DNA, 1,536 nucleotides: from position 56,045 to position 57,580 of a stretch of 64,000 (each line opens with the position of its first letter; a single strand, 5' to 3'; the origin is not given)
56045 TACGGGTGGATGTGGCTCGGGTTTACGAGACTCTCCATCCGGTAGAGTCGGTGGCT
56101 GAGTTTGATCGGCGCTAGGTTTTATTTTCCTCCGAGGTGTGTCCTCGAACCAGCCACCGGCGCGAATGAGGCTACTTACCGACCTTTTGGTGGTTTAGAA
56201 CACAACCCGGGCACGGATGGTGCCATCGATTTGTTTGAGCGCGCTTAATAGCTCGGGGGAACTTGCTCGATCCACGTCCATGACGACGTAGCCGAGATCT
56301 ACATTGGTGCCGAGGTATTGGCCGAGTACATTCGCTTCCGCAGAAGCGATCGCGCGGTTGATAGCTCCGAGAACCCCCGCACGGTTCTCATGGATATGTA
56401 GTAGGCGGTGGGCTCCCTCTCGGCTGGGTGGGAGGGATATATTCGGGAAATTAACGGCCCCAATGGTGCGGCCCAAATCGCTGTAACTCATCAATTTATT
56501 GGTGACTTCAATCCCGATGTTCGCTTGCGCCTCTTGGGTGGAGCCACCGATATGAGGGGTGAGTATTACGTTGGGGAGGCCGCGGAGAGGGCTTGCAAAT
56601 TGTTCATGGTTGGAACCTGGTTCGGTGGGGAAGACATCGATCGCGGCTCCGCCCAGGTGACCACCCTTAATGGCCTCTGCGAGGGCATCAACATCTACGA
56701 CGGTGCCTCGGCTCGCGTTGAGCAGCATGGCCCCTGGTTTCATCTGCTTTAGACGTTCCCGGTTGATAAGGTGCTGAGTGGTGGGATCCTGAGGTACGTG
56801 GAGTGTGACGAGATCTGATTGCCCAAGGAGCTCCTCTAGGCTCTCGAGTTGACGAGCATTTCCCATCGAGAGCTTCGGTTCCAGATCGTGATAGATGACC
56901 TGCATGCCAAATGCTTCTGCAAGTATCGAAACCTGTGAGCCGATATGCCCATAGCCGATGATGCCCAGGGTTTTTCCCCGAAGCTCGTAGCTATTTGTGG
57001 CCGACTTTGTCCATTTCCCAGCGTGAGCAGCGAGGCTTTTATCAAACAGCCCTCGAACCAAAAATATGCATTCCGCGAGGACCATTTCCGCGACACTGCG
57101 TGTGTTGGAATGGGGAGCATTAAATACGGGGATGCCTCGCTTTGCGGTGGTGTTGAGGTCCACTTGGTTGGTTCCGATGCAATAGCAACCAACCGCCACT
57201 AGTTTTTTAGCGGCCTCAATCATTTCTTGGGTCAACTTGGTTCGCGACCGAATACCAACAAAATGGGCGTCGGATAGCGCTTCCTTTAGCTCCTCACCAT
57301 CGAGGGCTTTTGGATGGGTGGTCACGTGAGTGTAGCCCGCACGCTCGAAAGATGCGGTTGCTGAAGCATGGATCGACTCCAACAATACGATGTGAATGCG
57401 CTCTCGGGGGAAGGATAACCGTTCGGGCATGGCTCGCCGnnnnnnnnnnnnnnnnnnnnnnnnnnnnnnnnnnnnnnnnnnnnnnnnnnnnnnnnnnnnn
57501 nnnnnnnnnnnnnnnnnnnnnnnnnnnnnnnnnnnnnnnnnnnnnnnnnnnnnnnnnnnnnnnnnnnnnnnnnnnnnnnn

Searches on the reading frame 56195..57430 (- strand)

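Call 12: search_protein_families(library=pfam, proteins=[window:56195-57430:-])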
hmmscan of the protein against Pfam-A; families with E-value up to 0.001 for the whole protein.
window:56195-57430:- (411 aa): 5 families
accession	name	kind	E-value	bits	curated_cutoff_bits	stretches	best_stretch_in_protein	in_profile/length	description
PF02826.25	2-Hacid_dh_C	-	3.6e-54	183.3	25.1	1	121-295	4-178/178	D-isomer specific 2-hydroxyacid dehydrogenase, NAD binding domain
PF00389.36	2-Hacid_dh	-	9.6e-34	116.4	24.6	1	14-327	1-134/134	D-isomer specific 2-hydroxyacid dehydrogenase, catalytic domain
PF22629.2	ACT_AHAS_ss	-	7.5e-10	39.3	27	1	343-406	1-67/67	AHAS small subunit-like ACT domain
PF03446.21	NAD_binding_2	-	0.00012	22.6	21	1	155-255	2-108/161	NAD binding domain of 6-phosphogluconate dehydrogenase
PF13478.12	XdhC_C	-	0.00054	20.9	29.7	0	156-255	2-66/125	XdhC Rossmann domain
